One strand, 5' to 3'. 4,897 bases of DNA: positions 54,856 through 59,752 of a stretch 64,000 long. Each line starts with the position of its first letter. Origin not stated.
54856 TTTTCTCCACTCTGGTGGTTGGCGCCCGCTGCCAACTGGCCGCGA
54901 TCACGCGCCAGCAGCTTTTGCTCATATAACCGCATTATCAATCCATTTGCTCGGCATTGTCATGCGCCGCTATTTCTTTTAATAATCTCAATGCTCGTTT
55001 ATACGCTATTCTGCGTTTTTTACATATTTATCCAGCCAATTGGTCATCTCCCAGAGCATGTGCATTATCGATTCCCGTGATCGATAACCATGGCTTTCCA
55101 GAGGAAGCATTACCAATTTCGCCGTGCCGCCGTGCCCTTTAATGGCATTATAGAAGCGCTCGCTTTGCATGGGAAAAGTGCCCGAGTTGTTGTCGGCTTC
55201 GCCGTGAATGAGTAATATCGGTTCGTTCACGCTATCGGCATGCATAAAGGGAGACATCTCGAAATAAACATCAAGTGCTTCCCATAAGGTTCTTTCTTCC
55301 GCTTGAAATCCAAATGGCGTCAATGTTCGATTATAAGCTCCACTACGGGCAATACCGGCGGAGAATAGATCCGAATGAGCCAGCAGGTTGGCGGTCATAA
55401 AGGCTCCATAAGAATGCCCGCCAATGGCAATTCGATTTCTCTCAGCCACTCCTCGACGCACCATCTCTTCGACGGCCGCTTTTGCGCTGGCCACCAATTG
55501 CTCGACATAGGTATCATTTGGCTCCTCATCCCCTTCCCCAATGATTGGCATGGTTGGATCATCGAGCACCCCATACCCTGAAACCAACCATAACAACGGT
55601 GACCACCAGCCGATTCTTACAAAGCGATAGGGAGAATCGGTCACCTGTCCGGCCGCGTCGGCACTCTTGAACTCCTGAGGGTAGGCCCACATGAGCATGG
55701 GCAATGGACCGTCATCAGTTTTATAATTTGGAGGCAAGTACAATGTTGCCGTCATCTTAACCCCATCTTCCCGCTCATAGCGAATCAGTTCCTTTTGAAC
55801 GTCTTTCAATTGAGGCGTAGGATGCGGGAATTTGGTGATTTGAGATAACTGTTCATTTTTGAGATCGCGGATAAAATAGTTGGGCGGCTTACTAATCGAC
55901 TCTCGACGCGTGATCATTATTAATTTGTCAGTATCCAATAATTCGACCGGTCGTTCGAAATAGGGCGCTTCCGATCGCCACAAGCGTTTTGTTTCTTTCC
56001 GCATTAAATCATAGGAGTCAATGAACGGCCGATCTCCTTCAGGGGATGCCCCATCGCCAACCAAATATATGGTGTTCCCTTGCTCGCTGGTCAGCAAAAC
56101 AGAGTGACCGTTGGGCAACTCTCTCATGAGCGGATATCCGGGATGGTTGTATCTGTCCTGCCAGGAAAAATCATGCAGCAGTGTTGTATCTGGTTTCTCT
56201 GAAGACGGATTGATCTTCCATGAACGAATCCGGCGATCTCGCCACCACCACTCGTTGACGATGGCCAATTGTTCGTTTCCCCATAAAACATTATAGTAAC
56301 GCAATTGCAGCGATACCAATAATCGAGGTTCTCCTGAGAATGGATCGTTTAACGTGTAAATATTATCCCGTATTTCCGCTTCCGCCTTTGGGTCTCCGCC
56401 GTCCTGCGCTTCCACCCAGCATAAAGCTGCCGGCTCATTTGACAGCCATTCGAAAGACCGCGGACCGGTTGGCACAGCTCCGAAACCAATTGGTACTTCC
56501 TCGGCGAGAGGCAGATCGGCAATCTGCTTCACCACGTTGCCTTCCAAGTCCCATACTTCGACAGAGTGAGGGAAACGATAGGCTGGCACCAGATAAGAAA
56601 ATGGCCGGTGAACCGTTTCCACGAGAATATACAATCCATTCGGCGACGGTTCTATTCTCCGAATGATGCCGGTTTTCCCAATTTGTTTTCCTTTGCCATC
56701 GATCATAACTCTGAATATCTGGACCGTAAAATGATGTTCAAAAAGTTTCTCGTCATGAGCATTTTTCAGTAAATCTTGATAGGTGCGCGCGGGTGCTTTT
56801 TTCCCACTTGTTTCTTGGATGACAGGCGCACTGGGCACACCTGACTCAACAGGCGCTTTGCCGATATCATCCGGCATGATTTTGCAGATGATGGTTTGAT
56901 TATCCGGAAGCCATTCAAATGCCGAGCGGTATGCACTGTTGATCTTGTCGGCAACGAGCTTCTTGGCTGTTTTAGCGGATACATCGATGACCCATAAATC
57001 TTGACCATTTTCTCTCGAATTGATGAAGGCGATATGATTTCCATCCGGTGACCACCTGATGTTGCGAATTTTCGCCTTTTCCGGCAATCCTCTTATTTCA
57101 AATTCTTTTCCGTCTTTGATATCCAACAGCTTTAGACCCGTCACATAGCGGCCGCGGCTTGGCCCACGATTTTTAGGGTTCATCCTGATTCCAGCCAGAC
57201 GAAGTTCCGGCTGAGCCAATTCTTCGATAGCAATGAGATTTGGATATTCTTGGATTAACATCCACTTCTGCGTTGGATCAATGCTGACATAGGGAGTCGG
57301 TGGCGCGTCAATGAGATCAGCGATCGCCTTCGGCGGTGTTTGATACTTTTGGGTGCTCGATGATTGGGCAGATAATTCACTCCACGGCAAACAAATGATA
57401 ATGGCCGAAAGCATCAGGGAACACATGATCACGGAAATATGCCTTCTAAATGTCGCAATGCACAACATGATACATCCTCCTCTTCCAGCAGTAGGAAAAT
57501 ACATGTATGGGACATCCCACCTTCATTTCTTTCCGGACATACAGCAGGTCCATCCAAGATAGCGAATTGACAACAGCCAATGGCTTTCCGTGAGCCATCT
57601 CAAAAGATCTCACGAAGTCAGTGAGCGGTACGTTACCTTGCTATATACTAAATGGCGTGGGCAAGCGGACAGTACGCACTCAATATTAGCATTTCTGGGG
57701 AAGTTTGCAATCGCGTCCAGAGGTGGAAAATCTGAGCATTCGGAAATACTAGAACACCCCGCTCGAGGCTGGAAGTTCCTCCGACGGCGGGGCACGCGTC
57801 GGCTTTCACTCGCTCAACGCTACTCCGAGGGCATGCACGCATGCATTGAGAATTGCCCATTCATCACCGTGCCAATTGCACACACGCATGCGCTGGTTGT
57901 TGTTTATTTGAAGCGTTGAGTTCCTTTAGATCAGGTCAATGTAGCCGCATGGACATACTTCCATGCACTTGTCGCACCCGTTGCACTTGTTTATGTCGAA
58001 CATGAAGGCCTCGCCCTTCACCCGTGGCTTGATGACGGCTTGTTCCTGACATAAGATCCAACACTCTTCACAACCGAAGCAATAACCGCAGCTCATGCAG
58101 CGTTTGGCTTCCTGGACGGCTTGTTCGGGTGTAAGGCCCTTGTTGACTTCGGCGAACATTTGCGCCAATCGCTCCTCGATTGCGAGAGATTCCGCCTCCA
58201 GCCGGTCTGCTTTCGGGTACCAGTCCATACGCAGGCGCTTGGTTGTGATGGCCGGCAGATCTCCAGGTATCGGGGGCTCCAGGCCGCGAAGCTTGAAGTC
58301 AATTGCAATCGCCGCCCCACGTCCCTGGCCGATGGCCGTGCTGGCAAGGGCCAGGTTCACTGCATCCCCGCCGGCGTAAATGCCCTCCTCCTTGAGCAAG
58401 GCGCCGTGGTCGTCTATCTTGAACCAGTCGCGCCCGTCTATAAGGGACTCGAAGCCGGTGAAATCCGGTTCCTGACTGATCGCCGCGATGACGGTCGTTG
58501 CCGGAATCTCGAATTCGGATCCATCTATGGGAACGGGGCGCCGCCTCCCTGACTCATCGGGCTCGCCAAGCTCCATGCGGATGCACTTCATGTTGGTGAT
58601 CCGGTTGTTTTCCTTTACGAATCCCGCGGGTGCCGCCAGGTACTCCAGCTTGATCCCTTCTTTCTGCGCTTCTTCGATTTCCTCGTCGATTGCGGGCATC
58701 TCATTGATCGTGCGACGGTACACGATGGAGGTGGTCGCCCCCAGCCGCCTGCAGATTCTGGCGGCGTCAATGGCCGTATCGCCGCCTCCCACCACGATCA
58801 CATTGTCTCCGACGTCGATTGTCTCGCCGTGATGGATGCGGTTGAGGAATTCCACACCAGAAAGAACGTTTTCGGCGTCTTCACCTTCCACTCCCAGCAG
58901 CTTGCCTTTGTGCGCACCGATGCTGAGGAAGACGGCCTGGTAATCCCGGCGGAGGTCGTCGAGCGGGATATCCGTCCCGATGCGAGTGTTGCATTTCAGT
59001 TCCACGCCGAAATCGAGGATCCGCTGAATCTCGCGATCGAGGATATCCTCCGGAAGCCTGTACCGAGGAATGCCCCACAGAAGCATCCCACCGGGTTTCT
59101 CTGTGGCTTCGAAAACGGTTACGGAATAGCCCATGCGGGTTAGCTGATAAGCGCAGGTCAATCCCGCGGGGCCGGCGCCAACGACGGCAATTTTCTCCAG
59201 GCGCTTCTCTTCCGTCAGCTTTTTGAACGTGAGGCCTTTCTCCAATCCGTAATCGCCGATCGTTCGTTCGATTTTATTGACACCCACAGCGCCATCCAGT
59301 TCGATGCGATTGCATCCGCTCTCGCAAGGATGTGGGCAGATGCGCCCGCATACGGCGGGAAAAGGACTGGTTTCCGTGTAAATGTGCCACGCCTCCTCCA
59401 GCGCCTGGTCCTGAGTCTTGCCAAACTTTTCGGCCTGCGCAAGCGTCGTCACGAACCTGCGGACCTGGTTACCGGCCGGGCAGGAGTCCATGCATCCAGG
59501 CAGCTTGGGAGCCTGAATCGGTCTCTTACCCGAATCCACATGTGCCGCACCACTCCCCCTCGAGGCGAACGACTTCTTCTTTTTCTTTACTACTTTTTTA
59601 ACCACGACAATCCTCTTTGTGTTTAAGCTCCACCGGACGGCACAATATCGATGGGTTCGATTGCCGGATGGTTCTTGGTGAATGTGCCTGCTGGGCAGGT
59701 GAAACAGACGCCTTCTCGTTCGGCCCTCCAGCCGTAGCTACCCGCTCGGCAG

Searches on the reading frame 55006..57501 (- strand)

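Call 86: search_protein_families(library=pfam, proteins=[window:55006-57501:-], max_evalue=0.00001)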
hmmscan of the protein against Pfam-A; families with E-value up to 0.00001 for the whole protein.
window:55006-57501:- (831 aa): 1 family
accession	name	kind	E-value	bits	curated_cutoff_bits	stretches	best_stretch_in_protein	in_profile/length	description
PF00326.27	Peptidase_S9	-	1.1e-23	84.3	22.6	1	674-829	49-212/213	Prolyl oligopeptidase family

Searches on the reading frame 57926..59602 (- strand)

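Call 86: search_protein_families(library=pfam, proteins=[window:57926-59602:-], max_evalue=0.00001)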
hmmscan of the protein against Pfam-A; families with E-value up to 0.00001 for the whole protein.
window:57926-59602:- (558 aa): 13 families
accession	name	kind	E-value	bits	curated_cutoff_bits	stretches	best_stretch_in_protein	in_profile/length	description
PF07992.20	Pyr_redox_2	-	1.7e-30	106.9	26.1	2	137-427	2-291/291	Pyridine nucleotide-disulphide oxidoreductase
PF14691.11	Fer4_20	-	3.2e-17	62.8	25.8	1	26-122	22-111/113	Dihydroprymidine dehydrogenase domain II, 4Fe-4S cluster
PF00070.33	Pyr_redox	-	1.7e-13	51.3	22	0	267-315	1-53/82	Pyridine nucleotide-disulphide oxidoreductase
PF13738.12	Pyr_redox_3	-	6.5e-11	42.5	30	0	258-321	158-231/305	Pyridine nucleotide-disulphide oxidoreductase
PF13450.12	NAD_binding_8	-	9.1e-11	42.3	21.9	1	140-173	1-34/68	NAD(P)-binding Rossmann-like domain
PF12831.13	FAD_oxidored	-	6.6e-09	36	27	1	138-174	2-38/416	FAD dependent oxidoreductase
PF01266.30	DAO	-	8.5e-08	32.5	27.9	1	137-171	1-35/353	FAD dependent oxidoreductase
PF01946.23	Thi4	-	5.5e-07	29.5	26.2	1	137-174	19-57/235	Thi4 family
PF01134.28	GIDA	-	7e-07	29.1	22.1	0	137-167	1-29/391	Glucose inhibited division protein A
PF03486.20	HI0933_like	-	2.7e-06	27.4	50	0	137-172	2-37/244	HI0933-like protein Rossmann domain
PF01593.30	Amino_oxidase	-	6.3e-06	26.2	19.8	0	146-172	2-28/443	Flavin containing amine oxidoreductase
PF01262.27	AlaDh_PNT_C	-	6.4e-06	26.2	23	0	267-297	30-60/214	Alanine dehydrogenase/PNT, C-terminal domain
PF00890.30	FAD_binding_2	-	8.7e-06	25.6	20.4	0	138-174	2-38/414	FAD binding domain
